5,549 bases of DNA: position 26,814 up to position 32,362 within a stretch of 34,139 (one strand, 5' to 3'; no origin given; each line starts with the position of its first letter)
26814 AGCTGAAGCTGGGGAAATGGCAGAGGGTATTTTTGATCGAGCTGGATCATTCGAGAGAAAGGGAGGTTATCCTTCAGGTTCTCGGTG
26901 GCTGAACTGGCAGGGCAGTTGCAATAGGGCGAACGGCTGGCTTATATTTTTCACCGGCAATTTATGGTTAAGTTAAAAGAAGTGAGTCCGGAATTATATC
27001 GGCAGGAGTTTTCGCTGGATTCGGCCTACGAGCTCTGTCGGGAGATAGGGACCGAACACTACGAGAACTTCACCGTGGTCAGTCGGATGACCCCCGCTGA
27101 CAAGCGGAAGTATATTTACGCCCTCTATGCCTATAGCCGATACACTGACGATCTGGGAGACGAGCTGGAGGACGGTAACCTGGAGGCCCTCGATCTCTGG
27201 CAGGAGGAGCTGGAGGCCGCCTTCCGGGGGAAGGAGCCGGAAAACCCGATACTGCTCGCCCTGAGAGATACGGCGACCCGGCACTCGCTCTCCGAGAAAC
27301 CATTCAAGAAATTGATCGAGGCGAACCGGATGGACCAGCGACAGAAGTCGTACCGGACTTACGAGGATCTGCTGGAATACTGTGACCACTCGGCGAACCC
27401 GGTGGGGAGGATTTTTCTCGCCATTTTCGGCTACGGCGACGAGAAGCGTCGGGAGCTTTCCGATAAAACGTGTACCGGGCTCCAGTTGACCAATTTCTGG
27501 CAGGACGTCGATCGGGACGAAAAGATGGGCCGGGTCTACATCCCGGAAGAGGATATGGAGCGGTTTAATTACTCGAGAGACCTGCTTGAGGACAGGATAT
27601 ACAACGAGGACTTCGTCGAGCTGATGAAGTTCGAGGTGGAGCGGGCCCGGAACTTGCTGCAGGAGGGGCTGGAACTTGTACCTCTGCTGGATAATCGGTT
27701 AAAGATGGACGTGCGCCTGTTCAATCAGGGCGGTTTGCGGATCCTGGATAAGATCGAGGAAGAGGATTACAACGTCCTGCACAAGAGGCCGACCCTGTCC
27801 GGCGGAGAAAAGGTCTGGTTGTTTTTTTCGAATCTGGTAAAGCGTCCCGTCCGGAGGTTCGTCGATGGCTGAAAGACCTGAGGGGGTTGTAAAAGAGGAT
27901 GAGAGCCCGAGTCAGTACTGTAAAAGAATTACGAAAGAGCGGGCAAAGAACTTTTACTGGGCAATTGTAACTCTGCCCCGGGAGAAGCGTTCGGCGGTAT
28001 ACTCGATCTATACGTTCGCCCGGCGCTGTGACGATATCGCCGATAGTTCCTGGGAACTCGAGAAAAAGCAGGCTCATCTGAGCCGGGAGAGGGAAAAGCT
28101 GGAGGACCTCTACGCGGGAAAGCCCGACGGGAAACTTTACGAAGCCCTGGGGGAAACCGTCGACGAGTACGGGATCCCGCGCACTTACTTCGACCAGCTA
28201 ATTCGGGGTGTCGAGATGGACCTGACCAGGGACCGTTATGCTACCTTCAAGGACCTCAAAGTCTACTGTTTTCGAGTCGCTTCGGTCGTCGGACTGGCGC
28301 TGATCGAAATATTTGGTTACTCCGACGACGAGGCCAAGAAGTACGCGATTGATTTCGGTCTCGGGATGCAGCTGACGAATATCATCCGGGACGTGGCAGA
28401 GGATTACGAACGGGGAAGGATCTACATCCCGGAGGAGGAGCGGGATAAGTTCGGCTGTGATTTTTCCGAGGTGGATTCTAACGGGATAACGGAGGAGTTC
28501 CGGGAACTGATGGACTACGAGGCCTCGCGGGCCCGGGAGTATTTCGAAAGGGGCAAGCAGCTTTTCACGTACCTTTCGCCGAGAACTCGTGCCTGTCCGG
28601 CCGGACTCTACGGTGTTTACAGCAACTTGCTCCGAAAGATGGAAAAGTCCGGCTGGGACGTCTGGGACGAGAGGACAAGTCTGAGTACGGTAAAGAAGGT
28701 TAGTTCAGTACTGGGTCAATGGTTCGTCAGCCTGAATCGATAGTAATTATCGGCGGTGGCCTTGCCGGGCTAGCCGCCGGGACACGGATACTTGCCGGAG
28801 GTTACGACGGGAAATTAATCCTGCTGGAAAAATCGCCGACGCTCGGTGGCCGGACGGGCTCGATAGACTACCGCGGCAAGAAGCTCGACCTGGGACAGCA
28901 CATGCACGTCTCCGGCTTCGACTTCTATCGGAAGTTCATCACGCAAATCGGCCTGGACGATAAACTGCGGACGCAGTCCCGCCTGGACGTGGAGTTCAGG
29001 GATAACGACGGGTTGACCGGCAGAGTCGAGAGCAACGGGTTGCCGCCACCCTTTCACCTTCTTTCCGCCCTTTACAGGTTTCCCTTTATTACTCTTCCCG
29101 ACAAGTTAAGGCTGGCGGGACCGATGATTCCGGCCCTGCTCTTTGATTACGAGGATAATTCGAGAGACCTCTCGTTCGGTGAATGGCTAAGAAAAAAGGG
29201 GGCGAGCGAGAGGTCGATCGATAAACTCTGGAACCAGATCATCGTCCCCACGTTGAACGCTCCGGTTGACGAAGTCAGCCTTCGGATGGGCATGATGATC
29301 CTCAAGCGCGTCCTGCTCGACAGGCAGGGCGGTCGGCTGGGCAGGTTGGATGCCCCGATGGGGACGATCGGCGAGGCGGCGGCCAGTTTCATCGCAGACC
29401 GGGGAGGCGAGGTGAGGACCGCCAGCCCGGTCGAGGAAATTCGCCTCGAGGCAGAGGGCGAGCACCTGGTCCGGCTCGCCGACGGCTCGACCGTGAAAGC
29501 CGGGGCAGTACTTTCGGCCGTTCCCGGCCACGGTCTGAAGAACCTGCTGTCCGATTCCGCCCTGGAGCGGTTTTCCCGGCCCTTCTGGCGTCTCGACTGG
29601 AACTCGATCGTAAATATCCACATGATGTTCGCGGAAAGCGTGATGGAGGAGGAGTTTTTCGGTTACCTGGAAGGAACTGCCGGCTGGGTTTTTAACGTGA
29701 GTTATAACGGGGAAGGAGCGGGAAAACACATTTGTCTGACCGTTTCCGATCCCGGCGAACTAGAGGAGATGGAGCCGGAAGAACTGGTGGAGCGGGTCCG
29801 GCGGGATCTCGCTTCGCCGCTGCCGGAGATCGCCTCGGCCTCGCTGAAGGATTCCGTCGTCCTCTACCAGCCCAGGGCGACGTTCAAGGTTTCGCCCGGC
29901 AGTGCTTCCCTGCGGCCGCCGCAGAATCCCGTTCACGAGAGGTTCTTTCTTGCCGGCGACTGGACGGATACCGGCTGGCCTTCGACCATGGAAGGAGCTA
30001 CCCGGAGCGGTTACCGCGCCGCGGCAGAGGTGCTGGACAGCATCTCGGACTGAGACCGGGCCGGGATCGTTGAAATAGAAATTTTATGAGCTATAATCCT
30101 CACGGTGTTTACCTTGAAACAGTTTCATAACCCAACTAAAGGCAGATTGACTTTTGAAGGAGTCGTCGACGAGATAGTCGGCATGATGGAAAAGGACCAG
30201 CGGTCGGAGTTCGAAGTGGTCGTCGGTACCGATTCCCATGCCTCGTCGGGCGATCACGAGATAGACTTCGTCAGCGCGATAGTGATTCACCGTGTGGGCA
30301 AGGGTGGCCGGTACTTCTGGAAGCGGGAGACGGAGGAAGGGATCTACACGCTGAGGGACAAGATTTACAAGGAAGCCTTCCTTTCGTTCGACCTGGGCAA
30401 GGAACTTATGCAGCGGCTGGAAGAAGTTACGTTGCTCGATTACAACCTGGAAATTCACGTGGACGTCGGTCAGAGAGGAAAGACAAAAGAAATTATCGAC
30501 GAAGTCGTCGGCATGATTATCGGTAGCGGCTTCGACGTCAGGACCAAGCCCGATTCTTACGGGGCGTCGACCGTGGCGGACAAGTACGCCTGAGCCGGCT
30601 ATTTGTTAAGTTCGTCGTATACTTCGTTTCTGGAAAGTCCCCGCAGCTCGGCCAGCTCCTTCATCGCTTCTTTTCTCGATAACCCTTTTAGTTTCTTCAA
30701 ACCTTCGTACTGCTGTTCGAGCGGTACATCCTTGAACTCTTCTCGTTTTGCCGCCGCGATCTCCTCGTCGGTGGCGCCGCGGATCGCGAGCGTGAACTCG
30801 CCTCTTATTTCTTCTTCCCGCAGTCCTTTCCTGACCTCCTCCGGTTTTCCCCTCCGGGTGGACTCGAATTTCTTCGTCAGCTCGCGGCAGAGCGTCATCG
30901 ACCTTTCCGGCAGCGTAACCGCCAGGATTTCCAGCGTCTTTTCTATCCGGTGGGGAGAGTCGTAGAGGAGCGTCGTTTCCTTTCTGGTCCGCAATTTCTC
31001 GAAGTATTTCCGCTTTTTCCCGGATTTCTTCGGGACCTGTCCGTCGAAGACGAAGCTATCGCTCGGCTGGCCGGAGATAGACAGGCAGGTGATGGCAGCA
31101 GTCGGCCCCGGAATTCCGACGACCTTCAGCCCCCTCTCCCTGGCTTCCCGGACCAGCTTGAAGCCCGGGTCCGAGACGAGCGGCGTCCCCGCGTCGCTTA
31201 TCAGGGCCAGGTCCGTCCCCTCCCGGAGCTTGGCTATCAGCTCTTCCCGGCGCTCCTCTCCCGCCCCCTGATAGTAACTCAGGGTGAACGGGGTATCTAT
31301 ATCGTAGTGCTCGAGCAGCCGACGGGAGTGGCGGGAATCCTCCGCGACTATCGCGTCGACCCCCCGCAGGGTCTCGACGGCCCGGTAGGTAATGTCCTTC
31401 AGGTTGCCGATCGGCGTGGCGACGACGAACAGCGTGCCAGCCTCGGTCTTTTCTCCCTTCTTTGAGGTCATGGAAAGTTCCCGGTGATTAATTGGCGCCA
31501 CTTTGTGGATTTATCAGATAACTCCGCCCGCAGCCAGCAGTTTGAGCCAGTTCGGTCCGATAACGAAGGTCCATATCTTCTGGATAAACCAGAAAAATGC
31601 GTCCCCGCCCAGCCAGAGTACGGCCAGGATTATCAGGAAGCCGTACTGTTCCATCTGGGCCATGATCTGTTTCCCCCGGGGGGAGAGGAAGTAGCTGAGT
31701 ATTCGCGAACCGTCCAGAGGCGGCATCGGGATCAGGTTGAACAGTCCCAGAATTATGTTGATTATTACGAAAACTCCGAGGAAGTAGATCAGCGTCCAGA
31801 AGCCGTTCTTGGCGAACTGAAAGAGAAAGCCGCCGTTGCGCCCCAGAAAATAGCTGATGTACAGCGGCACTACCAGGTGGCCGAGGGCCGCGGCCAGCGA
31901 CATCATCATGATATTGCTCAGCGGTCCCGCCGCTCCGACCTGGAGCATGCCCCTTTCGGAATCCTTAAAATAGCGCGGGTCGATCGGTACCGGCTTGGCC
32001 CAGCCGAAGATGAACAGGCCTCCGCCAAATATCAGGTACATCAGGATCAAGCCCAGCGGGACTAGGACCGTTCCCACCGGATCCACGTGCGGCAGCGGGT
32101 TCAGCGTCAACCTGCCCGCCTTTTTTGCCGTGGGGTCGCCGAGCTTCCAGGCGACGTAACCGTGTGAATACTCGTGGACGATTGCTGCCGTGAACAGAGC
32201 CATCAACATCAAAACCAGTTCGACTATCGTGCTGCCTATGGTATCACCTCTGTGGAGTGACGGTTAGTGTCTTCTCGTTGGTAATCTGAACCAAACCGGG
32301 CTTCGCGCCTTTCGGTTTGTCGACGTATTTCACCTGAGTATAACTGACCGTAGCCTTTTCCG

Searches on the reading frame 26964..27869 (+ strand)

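Call 41: search_protein_families(library=pfam, proteins=[window:26964-27869:+], max_evalue=0.00001)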
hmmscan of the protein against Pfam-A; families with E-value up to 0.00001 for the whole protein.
window:26964-27869:+ (302 aa): 1 family
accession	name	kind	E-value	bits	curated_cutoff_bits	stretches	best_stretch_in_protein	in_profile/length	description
PF00494.24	SQS_PSY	-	4.2e-69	233.6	26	1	31-280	3-261/263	Squalene/phytoene synthase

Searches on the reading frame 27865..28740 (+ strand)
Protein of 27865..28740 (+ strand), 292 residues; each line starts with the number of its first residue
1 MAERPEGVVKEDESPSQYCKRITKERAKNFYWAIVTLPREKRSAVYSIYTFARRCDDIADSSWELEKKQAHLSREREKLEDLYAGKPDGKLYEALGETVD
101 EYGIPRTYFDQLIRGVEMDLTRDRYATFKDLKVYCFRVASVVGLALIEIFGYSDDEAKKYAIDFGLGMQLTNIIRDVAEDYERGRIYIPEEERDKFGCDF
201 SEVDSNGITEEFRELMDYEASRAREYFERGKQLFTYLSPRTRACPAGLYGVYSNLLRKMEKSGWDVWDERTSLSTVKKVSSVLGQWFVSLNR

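Call 41: search_protein_families(library=pfam, proteins=[window:27865-28740:+], max_evalue=0.00001)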
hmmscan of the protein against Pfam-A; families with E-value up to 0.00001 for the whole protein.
window:27865-28740:+ (292 aa): 1 family
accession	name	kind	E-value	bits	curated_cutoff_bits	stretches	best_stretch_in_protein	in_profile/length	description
PF00494.24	SQS_PSY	-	2.2e-70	237.8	26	1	24-275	2-261/263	Squalene/phytoene synthase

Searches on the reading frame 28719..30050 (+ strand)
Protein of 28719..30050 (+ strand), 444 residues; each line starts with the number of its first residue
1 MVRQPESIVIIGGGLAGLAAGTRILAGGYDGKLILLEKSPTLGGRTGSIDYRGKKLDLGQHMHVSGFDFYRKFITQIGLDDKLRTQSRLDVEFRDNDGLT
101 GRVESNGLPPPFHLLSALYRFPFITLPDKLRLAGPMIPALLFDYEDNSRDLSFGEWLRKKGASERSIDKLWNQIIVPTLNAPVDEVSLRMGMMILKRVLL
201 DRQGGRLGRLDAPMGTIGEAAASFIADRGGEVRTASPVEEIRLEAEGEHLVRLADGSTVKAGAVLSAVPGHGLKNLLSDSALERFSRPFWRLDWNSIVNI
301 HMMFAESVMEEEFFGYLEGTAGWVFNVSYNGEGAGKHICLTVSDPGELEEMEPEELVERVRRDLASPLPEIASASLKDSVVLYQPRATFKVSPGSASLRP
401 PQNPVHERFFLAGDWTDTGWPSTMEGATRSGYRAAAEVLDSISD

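Call 41: search_protein_families(library=pfam, proteins=[window:28719-30050:+], max_evalue=0.00001)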
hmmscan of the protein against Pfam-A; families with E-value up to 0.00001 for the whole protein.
window:28719-30050:+ (444 aa): 3 families
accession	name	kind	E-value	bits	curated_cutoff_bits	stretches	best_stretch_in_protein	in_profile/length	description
PF01593.30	Amino_oxidase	-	3.9e-51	175.1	19.8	1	15-439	1-443/443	Flavin containing amine oxidoreductase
PF13450.12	NAD_binding_8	-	1e-07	32.5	21.9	1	10-65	1-54/68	NAD(P)-binding Rossmann-like domain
PF01266.30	DAO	-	1.6e-06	28.4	27.9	0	8-117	2-121/353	FAD dependent oxidoreductase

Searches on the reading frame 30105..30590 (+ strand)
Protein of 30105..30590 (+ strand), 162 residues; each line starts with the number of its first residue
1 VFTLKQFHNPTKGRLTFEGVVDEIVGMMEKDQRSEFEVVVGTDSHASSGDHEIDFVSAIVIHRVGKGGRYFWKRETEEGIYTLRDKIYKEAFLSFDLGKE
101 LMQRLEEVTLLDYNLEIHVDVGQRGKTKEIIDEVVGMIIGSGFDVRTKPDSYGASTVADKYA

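Call 41: search_protein_families(library=pfam, proteins=[window:30105-30590:+], max_evalue=0.00001)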
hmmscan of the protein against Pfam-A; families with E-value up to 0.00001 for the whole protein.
window:30105-30590:+ (162 aa): 1 family
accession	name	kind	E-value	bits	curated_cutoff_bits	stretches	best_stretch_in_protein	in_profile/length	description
PF04308.18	RNaseH_like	-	5.3e-47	159.8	25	1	20-161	2-143/145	Ribonuclease H-like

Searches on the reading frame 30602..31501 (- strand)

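Call 41: search_protein_families(library=pfam, proteins=[window:30602-31501:-], max_evalue=0.00001)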
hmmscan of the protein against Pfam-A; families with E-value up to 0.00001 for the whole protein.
window:30602-31501:- (300 aa): 1 family
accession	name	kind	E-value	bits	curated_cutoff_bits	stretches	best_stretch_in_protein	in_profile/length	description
PF00590.25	TP_methylase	-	1.9e-31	110.1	27.8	1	23-222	1-210/212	Tetrapyrrole (Corrin/Porphyrin) Methylases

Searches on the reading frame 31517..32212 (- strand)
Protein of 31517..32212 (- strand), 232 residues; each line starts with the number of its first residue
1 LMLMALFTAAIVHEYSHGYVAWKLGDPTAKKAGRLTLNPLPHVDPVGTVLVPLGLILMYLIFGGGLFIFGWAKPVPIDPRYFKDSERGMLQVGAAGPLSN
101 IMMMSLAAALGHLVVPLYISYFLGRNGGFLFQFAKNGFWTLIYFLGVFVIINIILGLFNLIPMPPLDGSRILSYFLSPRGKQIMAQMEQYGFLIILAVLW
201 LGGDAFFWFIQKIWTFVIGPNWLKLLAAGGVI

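Call 41: search_protein_families(library=pfam, proteins=[window:31517-32212:-], max_evalue=0.00001)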
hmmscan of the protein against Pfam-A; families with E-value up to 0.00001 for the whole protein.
window:31517-32212:- (232 aa): 1 family
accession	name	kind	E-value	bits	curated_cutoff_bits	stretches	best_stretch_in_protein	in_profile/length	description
PF02163.28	Peptidase_M50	-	9.4e-13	48.4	27.2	1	2-200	2-219/221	Peptidase family M50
